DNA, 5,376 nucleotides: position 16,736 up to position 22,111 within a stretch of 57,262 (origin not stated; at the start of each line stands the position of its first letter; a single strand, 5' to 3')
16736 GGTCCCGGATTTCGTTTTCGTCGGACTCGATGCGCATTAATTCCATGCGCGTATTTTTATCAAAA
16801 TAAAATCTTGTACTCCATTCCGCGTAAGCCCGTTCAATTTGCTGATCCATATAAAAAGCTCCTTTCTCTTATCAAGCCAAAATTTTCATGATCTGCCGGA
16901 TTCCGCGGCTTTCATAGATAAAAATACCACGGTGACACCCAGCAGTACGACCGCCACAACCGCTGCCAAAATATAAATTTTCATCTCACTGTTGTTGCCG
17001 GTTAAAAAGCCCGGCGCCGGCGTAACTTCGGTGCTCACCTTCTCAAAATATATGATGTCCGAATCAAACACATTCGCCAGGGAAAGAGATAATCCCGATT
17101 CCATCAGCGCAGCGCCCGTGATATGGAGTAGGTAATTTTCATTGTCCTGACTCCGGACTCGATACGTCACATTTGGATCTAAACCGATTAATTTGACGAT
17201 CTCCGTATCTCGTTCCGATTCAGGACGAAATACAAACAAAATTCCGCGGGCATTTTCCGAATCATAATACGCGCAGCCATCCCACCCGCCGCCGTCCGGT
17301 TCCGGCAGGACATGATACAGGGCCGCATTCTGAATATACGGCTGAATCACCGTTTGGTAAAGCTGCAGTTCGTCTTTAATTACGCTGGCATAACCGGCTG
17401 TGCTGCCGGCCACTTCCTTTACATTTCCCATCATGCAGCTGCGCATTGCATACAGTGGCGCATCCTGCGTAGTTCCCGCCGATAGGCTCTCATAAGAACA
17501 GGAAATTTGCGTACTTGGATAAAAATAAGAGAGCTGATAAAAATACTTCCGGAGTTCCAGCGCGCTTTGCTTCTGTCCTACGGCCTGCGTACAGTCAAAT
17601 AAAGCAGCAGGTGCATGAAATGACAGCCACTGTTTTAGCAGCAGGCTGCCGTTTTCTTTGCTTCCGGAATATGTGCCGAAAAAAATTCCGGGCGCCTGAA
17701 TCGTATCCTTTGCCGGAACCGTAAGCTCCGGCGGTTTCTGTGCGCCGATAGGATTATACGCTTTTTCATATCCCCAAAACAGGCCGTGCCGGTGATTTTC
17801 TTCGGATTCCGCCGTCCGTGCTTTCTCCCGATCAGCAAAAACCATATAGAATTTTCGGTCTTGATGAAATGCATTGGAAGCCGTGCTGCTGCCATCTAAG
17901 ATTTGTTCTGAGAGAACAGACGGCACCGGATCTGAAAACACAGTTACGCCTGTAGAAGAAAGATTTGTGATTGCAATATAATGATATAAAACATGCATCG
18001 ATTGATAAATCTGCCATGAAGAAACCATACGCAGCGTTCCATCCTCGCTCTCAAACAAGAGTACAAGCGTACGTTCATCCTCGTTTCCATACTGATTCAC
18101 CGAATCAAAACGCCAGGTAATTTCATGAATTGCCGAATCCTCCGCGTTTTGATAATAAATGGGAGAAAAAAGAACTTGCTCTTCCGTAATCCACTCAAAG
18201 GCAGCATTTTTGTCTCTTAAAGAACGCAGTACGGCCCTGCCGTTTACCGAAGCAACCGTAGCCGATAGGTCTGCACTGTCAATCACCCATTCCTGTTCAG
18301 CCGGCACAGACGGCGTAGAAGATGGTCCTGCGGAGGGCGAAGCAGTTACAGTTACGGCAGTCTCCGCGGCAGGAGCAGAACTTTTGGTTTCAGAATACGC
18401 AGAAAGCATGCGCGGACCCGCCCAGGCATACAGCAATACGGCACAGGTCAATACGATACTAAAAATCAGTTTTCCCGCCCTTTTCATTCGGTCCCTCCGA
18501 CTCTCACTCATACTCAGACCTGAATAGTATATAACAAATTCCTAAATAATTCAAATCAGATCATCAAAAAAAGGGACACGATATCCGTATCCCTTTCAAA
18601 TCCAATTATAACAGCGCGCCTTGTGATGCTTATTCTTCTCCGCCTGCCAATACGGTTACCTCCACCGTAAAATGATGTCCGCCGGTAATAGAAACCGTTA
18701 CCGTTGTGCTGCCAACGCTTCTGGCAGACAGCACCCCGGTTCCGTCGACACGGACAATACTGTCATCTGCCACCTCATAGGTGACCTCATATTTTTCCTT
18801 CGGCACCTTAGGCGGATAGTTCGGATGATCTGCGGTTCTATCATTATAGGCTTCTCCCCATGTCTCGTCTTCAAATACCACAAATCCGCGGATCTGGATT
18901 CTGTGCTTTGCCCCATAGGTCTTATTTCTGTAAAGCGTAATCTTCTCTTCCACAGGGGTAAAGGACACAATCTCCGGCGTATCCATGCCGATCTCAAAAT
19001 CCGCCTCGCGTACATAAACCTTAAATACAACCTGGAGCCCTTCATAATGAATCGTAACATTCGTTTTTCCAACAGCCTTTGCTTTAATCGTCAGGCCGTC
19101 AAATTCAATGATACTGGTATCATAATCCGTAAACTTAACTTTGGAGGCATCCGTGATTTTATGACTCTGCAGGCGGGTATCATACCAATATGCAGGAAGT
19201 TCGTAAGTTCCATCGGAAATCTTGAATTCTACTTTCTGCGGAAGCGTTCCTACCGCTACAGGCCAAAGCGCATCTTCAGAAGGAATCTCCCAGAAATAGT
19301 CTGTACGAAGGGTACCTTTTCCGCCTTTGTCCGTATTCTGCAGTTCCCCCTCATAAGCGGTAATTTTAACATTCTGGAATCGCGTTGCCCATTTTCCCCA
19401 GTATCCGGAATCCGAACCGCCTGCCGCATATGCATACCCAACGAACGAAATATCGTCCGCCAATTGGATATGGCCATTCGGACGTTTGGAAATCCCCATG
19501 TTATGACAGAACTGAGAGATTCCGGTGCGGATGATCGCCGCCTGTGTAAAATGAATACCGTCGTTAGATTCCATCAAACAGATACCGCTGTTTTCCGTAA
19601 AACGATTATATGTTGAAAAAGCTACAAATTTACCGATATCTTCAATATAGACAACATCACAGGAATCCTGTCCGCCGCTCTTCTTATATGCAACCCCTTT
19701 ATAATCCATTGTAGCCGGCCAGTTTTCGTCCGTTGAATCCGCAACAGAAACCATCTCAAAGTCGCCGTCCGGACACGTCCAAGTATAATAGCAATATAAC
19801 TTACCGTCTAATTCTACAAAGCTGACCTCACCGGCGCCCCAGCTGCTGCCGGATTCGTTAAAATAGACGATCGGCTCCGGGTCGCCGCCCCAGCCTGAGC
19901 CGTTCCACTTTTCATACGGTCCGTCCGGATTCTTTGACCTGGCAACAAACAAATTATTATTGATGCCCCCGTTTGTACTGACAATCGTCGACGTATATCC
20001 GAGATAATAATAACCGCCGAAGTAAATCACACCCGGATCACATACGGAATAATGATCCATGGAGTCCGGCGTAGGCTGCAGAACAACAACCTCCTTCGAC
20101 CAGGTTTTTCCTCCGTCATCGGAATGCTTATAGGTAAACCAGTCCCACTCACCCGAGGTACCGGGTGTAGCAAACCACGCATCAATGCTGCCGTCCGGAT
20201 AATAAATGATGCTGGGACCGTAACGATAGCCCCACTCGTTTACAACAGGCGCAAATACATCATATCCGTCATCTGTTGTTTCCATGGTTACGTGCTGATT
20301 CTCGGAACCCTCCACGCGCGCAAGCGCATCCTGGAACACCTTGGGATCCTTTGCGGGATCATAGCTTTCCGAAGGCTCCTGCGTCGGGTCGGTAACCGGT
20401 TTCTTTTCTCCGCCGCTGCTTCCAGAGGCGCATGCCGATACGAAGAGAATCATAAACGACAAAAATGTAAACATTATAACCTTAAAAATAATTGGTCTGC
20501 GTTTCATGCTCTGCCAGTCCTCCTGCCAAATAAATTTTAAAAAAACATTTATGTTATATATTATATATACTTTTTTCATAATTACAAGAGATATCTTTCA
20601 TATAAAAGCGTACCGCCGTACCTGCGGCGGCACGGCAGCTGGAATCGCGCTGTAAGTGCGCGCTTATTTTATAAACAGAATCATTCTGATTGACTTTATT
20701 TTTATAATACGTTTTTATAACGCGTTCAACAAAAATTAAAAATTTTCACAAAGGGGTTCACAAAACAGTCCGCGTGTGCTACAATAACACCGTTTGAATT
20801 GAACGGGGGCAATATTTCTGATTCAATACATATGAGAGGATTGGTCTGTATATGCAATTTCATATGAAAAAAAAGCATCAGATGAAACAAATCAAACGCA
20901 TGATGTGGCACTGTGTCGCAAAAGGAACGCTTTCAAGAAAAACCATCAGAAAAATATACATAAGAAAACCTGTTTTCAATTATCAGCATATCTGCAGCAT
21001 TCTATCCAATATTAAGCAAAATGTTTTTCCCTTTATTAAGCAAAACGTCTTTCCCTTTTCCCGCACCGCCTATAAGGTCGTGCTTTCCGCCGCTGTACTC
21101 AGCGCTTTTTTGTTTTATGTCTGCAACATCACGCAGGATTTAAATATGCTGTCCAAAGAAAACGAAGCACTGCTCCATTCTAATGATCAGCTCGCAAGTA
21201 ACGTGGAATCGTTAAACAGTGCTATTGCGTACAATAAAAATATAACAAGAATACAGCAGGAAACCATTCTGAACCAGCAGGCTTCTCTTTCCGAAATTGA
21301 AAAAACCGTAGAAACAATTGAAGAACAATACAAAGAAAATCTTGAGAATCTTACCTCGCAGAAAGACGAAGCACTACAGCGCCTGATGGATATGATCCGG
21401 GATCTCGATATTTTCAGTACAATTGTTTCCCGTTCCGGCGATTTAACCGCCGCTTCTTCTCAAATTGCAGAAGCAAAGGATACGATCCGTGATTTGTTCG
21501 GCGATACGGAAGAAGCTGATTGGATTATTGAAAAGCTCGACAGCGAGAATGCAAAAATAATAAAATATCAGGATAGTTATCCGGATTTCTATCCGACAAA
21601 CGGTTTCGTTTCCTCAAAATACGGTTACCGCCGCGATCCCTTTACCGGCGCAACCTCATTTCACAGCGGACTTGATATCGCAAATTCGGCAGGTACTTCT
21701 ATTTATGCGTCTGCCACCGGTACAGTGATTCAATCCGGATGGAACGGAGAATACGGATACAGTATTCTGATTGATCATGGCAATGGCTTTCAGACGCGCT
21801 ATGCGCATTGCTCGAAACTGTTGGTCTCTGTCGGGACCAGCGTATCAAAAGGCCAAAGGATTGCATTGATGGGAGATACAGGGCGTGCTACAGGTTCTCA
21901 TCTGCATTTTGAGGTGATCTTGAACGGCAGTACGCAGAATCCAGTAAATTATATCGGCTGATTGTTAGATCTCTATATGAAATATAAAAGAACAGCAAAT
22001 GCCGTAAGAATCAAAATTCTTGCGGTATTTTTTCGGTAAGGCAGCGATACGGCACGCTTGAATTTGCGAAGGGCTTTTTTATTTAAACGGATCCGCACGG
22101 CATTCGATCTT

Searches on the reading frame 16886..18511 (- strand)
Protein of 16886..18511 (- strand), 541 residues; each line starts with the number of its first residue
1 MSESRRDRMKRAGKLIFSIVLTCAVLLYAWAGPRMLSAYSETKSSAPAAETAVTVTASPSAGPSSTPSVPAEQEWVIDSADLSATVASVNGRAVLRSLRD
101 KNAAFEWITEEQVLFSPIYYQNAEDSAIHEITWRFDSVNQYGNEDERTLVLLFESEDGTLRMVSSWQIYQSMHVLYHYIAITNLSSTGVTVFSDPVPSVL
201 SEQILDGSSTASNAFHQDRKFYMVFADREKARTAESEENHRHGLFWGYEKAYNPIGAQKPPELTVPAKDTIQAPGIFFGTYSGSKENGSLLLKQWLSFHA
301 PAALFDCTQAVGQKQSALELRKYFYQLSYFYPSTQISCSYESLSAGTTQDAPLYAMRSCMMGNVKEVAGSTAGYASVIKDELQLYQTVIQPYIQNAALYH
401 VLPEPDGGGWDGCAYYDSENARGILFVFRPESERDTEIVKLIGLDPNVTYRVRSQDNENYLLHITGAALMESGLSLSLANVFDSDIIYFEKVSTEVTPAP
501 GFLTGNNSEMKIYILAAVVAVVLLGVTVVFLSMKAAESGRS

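Call 59: search_protein_families(library=pfam, proteins=[window:16886-18511:-], max_evalue=0.00001)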
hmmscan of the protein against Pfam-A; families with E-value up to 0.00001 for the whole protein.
window:16886-18511:- (541 aa): 1 family
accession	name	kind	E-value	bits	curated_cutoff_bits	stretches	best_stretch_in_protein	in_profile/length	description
PF16874.11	Glyco_hydro_36C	-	8.8e-09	36.1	27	1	415-489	6-77/77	Glycosyl hydrolase family 36 C-terminal domain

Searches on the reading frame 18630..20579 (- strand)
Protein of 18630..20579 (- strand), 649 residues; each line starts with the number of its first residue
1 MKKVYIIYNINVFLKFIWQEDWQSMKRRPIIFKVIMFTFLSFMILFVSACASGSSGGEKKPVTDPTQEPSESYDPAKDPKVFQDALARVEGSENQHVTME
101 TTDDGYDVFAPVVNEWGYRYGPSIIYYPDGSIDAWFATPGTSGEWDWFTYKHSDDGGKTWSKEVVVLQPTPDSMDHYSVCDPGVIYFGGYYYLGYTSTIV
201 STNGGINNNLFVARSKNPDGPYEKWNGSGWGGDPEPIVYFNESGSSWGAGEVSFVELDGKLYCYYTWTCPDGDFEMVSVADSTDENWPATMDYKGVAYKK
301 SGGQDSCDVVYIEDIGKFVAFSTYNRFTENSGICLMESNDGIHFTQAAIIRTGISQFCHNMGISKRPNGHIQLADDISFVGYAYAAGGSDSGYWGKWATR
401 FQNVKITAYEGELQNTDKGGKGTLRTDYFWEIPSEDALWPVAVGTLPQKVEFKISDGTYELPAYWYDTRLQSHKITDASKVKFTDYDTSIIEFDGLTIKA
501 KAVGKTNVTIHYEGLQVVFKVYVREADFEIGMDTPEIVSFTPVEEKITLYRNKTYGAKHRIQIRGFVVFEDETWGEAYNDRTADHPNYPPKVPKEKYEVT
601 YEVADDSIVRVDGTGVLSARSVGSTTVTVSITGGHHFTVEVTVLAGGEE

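Call 59: search_protein_families(library=pfam, proteins=[window:18630-20579:-], max_evalue=0.00001)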
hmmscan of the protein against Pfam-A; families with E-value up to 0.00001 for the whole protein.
window:18630-20579:- (649 aa): 1 family
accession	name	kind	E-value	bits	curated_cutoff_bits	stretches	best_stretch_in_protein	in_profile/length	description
PF21461.3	HL_N-beta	-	3.9e-06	27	27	0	598-634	13-47/57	Hyaluronate lyase, N-terminal beta-sheet domain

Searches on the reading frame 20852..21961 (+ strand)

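Call 59: search_protein_families(library=pfam, proteins=[window:20852-21961:+], max_evalue=0.00001)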
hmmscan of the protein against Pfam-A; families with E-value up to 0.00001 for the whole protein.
window:20852-21961:+ (369 aa): 1 family
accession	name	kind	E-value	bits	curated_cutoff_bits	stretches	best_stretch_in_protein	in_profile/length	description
PF01551.29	Peptidase_M23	-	3.7e-34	117.2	28.7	1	270-364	2-96/96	Peptidase family M23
